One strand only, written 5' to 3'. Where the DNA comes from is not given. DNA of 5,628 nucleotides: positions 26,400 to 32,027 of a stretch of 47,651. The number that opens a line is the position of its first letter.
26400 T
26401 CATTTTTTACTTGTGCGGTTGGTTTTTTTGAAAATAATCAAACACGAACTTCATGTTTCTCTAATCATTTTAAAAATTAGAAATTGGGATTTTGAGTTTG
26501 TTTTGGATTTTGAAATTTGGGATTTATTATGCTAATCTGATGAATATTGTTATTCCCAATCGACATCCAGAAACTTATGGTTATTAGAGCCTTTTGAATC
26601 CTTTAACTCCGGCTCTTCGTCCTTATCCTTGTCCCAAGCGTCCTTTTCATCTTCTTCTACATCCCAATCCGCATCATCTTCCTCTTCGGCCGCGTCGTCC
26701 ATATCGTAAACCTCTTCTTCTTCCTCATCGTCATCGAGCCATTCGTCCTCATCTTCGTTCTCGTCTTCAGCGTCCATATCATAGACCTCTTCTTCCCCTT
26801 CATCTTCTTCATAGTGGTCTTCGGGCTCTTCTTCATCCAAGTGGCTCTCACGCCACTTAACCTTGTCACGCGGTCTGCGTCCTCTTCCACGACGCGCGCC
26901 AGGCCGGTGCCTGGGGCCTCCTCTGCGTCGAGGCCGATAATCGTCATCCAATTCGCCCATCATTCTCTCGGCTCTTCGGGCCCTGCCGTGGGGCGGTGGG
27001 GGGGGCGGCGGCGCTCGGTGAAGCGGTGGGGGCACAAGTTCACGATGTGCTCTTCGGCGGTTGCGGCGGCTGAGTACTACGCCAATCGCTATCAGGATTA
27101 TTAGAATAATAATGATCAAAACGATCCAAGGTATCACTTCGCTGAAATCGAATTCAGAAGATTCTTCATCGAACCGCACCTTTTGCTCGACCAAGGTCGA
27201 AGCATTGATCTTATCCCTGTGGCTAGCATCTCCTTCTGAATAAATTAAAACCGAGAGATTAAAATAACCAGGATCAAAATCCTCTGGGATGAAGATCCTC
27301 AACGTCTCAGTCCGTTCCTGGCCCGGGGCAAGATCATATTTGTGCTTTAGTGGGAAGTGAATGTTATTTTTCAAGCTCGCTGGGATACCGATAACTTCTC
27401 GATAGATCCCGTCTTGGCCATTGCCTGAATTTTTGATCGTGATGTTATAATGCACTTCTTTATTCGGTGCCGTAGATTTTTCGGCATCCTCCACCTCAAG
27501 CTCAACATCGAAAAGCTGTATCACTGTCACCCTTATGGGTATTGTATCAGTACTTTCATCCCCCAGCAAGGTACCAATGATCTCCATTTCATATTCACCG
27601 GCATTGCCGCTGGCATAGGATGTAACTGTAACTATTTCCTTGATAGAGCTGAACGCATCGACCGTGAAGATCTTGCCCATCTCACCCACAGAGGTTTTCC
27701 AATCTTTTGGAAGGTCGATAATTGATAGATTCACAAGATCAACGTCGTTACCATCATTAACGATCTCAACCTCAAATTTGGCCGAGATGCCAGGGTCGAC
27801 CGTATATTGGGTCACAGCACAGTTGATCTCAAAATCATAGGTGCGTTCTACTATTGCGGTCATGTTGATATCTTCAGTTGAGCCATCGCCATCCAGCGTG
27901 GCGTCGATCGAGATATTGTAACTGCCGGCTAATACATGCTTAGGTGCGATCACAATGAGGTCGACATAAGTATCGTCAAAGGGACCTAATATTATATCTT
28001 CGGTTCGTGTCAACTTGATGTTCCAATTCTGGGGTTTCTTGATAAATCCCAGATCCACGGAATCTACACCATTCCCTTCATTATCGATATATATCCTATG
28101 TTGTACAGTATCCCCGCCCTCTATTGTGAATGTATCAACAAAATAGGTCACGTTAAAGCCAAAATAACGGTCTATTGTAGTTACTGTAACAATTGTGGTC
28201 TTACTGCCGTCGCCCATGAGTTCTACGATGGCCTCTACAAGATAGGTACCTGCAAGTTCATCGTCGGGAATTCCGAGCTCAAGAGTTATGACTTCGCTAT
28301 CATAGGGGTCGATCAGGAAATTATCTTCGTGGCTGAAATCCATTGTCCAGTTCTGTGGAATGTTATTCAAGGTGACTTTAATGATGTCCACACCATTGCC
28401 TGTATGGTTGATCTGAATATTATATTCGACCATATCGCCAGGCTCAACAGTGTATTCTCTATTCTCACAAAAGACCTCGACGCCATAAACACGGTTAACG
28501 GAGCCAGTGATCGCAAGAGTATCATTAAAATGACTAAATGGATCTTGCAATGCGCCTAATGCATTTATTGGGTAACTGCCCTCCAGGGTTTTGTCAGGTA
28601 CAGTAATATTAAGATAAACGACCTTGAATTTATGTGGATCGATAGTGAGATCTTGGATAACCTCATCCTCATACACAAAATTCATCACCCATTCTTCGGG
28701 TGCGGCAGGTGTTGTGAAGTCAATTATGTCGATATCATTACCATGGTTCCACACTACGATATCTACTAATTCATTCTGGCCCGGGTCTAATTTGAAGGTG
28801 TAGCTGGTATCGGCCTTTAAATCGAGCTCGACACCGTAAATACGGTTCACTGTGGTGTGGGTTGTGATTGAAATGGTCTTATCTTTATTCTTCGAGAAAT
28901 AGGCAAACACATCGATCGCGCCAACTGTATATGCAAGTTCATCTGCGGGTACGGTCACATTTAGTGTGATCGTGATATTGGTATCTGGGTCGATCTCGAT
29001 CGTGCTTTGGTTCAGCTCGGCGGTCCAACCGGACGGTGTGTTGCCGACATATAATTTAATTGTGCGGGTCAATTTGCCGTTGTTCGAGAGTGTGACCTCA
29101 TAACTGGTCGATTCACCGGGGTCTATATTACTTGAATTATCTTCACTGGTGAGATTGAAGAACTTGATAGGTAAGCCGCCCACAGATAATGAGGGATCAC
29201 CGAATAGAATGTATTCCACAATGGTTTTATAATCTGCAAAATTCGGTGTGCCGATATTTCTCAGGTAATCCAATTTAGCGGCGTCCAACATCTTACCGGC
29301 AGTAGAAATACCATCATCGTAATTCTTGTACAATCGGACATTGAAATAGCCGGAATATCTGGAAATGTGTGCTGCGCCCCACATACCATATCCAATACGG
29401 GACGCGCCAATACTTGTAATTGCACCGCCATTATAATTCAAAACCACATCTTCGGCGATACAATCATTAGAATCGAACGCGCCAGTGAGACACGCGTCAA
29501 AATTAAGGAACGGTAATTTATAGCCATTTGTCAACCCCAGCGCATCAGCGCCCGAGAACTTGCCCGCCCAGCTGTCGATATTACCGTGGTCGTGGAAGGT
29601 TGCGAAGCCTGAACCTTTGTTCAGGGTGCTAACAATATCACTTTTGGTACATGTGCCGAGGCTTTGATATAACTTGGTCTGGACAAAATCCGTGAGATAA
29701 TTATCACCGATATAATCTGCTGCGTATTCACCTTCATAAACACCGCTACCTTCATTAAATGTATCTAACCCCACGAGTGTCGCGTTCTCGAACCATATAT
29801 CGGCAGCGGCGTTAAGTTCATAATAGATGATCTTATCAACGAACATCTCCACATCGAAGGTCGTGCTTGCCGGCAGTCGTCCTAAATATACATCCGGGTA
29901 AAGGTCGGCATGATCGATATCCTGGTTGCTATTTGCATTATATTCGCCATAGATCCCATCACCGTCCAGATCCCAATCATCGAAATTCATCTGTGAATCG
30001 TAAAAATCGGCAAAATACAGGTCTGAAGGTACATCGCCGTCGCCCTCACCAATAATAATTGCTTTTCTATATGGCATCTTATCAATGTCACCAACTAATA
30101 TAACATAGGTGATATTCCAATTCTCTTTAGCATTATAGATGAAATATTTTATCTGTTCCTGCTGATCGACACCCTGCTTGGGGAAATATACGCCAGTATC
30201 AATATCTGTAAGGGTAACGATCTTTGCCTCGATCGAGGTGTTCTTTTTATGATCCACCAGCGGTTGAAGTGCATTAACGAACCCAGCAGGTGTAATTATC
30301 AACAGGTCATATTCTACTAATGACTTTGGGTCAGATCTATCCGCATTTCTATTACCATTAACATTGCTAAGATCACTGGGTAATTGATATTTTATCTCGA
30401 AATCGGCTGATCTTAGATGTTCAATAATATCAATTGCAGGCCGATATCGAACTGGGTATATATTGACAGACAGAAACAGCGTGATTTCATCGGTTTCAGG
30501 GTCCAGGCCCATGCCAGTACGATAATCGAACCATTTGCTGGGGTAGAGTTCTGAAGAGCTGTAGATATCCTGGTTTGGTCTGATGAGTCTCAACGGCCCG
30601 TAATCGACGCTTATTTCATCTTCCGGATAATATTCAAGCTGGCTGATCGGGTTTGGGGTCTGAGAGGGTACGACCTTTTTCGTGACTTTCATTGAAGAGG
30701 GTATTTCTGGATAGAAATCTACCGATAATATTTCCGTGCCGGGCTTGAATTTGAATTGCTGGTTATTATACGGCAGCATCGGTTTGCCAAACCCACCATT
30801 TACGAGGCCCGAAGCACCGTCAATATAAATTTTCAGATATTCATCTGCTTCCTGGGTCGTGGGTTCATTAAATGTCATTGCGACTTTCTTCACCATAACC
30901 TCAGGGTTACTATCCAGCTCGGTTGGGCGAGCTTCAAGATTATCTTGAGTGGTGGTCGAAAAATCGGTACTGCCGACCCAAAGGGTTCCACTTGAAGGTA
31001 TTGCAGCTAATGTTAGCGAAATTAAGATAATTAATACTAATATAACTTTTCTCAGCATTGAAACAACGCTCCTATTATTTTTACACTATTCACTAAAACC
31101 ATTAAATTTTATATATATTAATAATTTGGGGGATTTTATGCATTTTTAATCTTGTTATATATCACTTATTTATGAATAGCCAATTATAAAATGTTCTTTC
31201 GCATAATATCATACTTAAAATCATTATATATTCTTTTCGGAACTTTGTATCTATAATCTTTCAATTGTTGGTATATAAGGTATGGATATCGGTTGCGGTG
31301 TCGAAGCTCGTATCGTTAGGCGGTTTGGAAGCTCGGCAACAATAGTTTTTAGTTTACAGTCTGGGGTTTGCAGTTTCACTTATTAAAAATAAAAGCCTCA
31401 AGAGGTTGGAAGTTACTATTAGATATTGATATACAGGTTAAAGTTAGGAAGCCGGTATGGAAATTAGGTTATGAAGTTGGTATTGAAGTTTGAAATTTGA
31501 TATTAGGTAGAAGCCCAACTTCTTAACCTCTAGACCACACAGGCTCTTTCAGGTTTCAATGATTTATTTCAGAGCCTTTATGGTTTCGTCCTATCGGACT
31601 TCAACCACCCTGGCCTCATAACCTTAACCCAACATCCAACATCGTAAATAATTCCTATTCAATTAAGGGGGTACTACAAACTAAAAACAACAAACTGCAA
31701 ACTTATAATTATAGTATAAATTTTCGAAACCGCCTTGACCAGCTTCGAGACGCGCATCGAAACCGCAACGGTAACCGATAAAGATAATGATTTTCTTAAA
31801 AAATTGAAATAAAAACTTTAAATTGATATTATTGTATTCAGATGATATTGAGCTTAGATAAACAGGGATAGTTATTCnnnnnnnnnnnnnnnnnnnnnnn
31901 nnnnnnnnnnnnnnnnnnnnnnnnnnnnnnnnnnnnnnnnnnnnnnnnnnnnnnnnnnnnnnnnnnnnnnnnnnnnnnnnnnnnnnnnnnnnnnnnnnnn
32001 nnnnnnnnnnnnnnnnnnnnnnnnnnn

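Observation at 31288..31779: Onion-like ~490-bp palindrome built from layers of different short-unit arrays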

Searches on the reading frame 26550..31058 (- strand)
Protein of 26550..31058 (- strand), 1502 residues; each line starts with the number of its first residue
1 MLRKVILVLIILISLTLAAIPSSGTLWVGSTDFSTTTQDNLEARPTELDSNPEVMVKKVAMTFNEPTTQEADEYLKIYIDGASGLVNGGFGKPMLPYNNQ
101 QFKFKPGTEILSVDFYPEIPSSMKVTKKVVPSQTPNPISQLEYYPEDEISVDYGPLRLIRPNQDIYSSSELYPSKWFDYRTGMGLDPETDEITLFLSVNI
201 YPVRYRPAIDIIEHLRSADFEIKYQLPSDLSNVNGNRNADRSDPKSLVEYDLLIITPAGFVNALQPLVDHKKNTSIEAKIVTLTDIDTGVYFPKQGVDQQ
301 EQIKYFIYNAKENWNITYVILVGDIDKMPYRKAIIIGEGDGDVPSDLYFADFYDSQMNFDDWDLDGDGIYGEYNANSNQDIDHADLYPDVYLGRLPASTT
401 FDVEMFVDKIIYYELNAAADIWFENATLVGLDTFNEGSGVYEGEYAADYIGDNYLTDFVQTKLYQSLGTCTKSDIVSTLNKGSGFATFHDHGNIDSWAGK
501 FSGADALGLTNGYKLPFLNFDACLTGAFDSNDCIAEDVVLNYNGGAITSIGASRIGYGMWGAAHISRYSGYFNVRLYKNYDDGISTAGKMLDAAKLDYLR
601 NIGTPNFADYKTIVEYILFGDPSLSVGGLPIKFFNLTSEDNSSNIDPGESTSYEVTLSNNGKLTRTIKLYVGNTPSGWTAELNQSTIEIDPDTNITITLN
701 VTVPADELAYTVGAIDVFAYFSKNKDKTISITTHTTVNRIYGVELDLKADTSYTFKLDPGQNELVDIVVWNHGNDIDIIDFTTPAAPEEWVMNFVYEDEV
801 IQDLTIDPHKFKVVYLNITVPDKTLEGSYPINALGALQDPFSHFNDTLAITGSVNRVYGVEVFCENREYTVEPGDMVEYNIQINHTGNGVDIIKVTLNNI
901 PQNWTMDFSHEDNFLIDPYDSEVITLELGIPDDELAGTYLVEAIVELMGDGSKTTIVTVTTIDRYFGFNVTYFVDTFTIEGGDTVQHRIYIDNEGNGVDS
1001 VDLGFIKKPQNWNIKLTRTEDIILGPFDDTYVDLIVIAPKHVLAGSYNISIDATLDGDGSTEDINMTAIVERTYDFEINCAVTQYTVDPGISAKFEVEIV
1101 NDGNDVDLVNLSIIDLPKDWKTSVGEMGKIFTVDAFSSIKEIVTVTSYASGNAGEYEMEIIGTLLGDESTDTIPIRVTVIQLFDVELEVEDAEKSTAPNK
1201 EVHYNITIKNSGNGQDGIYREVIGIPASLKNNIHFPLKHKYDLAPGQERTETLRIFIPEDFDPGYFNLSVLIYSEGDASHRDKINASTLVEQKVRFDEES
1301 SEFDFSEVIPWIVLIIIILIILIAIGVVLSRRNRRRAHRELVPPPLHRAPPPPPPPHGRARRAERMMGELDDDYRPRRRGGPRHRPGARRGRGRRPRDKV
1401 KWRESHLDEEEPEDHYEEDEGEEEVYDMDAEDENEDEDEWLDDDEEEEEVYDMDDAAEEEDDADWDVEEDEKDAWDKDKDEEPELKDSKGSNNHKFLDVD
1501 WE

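Call 10: search_protein_families(library=pfam, proteins=[window:26550-31058:-])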
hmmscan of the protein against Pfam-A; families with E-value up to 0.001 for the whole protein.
window:26550-31058:- (1502 aa): 3 families
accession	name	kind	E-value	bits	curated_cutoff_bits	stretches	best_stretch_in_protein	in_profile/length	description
PF01364.23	Peptidase_C25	-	6e-60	203.9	23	1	253-625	2-373/374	Peptidase family C25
PF10633.15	NPCBM_assoc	-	1.2e-18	67.5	24.4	1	646-711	2-70/78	NPCBM-associated, NEW3 domain of alpha-galactosidase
PF11614.14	FixG_C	-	6.1e-05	23.6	25.6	0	652-735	34-114/119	IG-like fold at C-terminal of FixG, putative oxidoreductase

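Call 16: find_homologous_proteins(query=window:26550-31058:-)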
Query window:26550-31058:- (1502 aa): 219 proteins with E <= 0.001 among 8000 candidates; the best 120 are listed.
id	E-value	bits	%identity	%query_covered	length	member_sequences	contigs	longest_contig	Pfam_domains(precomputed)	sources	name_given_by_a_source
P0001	0.0e+0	3456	100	100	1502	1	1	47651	PF10633.16,PF01364.25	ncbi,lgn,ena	-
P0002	0.0e+0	2561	79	89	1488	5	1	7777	PF11614.15,PF10633.16,PF01364.25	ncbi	-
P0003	0.0e+0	2241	68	89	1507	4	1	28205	PF11614.15,PF10633.16,PF01364.25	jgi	jgi:uncharacterized membrane protein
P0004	9.0e-272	923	37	90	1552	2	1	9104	PF11614.15,PF10633.16,PF01364.25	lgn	-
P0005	2.0e-251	856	37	88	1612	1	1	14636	PF23619.2,PF10633.16,PF01364.25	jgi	jgi:uncharacterized membrane protein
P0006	9.1e-249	847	36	84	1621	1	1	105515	PF11614.15,PF10633.16,PF01364.25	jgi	jgi:uncharacterized membrane protein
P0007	6.9e-247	841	34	94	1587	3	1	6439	PF11614.15,PF10633.16,PF01364.25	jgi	jgi:uncharacterized membrane protein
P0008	6.3e-242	824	-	-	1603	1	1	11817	PF10633.16,PF01364.25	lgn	-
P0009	2.1e-240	819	38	84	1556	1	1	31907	PF11614.15,PF23619.2,PF10633.16,PF01364.25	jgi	jgi:uncharacterized membrane protein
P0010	1.4e-239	817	35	93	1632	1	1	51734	PF10633.16,PF01364.25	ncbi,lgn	-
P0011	6.4e-238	811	37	76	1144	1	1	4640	PF11614.15,PF10633.16,PF01364.25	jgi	jgi:uncharacterized membrane protein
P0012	1.1e-233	797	37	83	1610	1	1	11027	PF11614.15,PF23619.2,PF10633.16,PF01364.25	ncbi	-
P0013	7.2e-233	794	35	84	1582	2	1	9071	PF10633.16,PF01364.25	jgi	jgi:uncharacterized membrane protein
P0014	2.8e-224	766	35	85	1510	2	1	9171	PF11614.15,PF10633.16,PF01364.25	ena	-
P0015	3.9e-219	749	34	87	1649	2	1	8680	PF11614.15,PF10633.16,PF01364.25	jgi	-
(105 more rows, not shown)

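Call 17: find_encoding_contigs(protein=P0001, flank=3000, max_places=5)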
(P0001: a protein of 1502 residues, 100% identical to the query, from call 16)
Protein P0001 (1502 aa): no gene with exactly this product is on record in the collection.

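Call 18: find_encoding_contigs(protein=P0002, flank=10000, max_places=5)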
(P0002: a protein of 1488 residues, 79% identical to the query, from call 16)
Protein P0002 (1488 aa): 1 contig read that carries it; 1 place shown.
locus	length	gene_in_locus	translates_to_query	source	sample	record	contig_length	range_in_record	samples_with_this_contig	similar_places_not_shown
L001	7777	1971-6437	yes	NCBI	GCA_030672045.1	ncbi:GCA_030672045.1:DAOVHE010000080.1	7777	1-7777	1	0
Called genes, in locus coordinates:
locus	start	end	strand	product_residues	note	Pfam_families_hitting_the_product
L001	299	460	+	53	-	-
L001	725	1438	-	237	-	-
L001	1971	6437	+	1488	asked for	PF01364:Peptidase_C25, PF10633:NPCBM_assoc (faint), PF11614:FixG_C (faint)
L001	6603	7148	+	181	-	-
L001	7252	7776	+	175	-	?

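Call 19: find_encoding_contigs(protein=P0003, flank=10000, max_places=5)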
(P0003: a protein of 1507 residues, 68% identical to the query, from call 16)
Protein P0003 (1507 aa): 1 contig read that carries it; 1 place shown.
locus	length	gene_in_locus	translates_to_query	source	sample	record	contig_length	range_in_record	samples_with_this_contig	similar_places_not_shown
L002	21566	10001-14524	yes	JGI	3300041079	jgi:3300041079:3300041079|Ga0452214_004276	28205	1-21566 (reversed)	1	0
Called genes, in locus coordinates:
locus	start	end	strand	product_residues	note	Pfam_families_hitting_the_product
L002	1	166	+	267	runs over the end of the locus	PF01937:ARMT1-like_dom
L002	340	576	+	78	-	-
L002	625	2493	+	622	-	PF01702:TGT, PF17884:DUF5591, PF01472:PUA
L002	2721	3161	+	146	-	-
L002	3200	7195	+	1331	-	PF17963:Big_9 (faint), PF00801:PKD, PF18911:PKD_4, PF05568:ASFV_J13L (faint)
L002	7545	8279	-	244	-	-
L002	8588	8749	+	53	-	-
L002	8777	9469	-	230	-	-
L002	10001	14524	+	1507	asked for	PF01364:Peptidase_C25, PF10633:NPCBM_assoc (faint), PF11614:FixG_C (faint)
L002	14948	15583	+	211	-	-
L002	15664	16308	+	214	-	-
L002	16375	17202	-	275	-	PF04493:Endonuclease_5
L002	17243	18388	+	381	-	PF13353:Fer4_12, PF04055:Radical_SAM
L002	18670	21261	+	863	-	-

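Call 30: find_encoding_contigs(protein=P0123, flank=10000, max_places=4)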
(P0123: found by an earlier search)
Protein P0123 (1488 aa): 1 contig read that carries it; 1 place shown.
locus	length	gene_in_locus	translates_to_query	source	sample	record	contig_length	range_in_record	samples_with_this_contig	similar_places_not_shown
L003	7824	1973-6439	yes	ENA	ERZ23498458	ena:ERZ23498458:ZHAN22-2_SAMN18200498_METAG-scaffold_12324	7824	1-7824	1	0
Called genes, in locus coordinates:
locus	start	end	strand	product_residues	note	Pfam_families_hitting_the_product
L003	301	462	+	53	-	-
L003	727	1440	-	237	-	-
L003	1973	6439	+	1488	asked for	PF01364:Peptidase_C25, PF10633:NPCBM_assoc (faint), PF11614:FixG_C (faint)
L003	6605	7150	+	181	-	-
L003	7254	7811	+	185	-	-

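Call 31: find_encoding_contigs(protein=P0124, flank=10000, max_places=4)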
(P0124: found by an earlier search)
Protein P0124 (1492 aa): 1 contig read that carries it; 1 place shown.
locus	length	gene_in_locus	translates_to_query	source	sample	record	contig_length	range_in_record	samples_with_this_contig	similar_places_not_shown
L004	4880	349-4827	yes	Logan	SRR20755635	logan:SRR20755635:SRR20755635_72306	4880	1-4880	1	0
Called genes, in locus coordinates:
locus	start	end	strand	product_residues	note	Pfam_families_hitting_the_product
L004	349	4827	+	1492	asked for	PF01364:Peptidase_C25, PF10633:NPCBM_assoc (faint), PF11614:FixG_C (faint)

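Call 85: find_encoding_contigs(protein=P0128, flank=6000, max_places=3)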
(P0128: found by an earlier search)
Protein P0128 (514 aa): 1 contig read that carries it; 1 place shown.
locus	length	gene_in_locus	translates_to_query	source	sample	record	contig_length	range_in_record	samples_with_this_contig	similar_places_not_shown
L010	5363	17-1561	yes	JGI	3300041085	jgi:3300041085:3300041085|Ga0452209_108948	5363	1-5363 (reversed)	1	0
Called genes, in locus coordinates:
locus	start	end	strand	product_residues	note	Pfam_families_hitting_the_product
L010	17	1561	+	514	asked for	-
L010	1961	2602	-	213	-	PF04013:Methyltrn_RNA_2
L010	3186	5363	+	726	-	?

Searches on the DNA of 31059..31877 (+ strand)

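Call 73: search_rna_families(source=window, start=31059, end=31877, threshold=evalue, max_evalue=1)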
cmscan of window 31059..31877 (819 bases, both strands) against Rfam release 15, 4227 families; matches with E-value up to 1: 2.
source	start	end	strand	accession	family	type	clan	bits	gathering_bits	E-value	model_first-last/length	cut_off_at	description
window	31446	31549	-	RF03423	mir-962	Gene; miRNA;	-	23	70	0.055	1-92/92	no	mir-962 microRNA precursor family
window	31569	31738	-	RF01699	Clostridiales-1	Gene; sRNA;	-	20.7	48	0.052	1-166/166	no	Clostridiales-1 RNA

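Call 79: search_dna_similar(query=window:31281-31780:+, collection=plasmids, mode=distant, max_rows=8)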
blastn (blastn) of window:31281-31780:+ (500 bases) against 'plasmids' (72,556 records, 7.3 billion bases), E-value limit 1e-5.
No match.

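Call 80: search_dna_similar(query=window:31281-31780:+, collection=phages, mode=distant, max_rows=8)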
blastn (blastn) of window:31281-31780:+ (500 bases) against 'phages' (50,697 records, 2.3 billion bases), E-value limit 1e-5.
No match.
